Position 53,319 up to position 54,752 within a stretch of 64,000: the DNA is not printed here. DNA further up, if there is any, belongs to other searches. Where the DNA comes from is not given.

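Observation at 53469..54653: OmcS-family hexahaem cytochrome retaining the inter-subunit His, expressed as its own terminated unit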

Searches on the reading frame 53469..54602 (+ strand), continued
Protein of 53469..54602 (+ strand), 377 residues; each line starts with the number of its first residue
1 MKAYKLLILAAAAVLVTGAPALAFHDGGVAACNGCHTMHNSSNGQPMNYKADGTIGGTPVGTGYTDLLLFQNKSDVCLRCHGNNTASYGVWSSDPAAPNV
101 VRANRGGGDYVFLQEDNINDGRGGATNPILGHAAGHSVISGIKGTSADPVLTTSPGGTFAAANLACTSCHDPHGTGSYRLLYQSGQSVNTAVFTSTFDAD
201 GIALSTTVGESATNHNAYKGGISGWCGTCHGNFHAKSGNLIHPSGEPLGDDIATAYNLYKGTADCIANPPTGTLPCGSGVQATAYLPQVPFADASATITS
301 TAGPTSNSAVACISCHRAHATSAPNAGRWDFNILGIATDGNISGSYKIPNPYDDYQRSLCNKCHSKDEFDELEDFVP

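Call 52: find_encoding_contigs(protein=P0012, flank=10000, max_places=2)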
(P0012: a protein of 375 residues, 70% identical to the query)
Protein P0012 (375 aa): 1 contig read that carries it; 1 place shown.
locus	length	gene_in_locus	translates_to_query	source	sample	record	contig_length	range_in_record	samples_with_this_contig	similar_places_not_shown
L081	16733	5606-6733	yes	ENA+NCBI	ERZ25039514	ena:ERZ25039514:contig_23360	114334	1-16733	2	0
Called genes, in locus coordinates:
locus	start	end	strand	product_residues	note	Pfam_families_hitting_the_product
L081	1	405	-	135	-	?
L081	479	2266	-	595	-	-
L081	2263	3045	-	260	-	PF08220:HTH_DeoR, PF08279:HTH_11, PF09339:HTH_IclR, PF12802:MarR_2, PF12840:HTH_20, PF13412:HTH_24, PF00392:GntR, PF00455:DeoRC, +6 more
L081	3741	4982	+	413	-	PF00202:Aminotran_3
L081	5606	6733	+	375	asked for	PF09699:Paired_CXXCH_1 (faint), PF14537:Cytochrom_c3_2 (faint), PF22113:Mtrc-MtrF_II-IV_dom (faint)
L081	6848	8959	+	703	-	-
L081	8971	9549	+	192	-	PF03783:CsgG (faint)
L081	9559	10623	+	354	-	-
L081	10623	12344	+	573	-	PF13623:SurA_N_2 (faint), PF13624:SurA_N_3 (faint), PF13145:Rotamase_2, PF00639:Rotamase, PF13145:Rotamase_2, PF00639:Rotamase, PF13616:Rotamase_3 (weak)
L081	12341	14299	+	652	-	-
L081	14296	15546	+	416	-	-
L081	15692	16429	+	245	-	PF01436:NHL (faint)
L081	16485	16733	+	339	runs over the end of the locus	PF08450:SGL (faint), PF01436:NHL (faint)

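Call 53: find_encoding_contigs(protein=P0010, flank=10000, max_places=2)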
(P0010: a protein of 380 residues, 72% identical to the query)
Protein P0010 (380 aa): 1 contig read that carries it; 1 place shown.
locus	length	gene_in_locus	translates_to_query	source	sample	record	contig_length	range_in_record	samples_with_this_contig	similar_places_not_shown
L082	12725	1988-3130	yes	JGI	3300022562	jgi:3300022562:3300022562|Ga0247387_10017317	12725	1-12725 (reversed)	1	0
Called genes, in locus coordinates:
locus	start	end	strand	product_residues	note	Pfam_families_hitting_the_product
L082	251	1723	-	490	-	PF01564:Spermine_synth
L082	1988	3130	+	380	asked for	PF09699:Paired_CXXCH_1 (faint), PF14537:Cytochrom_c3_2 (faint)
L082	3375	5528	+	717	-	-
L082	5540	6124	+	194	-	-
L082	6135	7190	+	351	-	PF13036:LpoB (faint)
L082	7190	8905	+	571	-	PF13145:Rotamase_2, PF00639:Rotamase, PF13145:Rotamase_2, PF00639:Rotamase (weak), PF13616:Rotamase_3 (weak)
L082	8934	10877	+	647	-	-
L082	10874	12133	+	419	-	PF22678:Cytochrom_c_NrfB-like (faint), PF02085:Cytochrom_CIII (faint), PF14522:Cytochrome_C7 (faint), PF09699:Paired_CXXCH_1, PF14537:Cytochrom_c3_2 (weak), PF09699:Paired_CXXCH_1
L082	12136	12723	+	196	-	?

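Call 54: find_encoding_contigs(protein=P0008, flank=10000, max_places=2)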
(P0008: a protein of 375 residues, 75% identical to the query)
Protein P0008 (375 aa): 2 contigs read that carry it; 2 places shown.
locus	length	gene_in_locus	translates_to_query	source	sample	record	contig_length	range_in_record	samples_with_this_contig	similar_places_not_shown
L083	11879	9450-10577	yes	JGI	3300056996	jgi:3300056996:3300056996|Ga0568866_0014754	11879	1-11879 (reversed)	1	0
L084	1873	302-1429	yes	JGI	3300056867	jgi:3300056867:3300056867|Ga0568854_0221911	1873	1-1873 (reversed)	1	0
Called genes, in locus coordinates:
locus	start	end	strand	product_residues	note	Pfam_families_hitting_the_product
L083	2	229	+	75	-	?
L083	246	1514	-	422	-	PF12704:MacB_PCD, PF02687:FtsX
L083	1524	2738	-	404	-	PF12704:MacB_PCD, PF02687:FtsX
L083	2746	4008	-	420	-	PF25917:BSH_RND, PF25973:BSH_CzcB (weak), PF25984:BSH_YknX (faint), PF25893:HH_CzcB (weak), PF25990:Beta-barrel_YknX, PF25989:YknX_C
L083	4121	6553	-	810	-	PF12704:MacB_PCD, PF02687:FtsX, PF12704:MacB_PCD, PF02687:FtsX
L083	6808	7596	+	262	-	PF00106:adh_short, PF23441:SDR, PF08659:KR, PF13561:adh_short_C2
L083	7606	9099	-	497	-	PF01564:Spermine_synth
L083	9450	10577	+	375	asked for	PF14537:Cytochrom_c3_2 (faint), PF22678:Cytochrom_c_NrfB-like (faint), PF09699:Paired_CXXCH_1 (faint)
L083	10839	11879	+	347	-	?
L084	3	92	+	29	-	?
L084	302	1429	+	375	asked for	PF14537:Cytochrom_c3_2 (faint), PF22678:Cytochrom_c_NrfB-like (faint), PF09699:Paired_CXXCH_1 (faint)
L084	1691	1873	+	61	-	?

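Call 87: search_protein_representatives(protein=window:53469-54602:+)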
Query: 377 residues. Proteins with E-value up to 0.001 (for the whole library): 770; up to 1e-10: 308; up to 1e-30: 60. The best 150 are listed.
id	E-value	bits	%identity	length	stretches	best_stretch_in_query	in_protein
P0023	7.4e-152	522.2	83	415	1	1-276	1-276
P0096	8.9e-119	413.3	57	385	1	4-372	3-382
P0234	3.6e-106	371.9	53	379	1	6-373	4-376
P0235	4.1e-102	358.5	52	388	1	6-372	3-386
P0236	5.5e-70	252.7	47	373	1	3-368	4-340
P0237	2.2e-68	247.5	45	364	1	8-367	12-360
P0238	2.4e-66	240.8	49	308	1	68-368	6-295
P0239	3.9e-63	230.2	49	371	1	23-366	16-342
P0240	2.6e-62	227.5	50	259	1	6-264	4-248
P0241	7.7e-61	222.6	62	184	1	199-375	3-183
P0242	3.2e-55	204.1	46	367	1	105-368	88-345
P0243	3.2e-51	191.0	45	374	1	6-367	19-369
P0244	3.7e-48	180.9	43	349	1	29-369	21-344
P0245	7.3e-48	179.9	47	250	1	5-257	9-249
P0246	2.5e-47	178.1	52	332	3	278-369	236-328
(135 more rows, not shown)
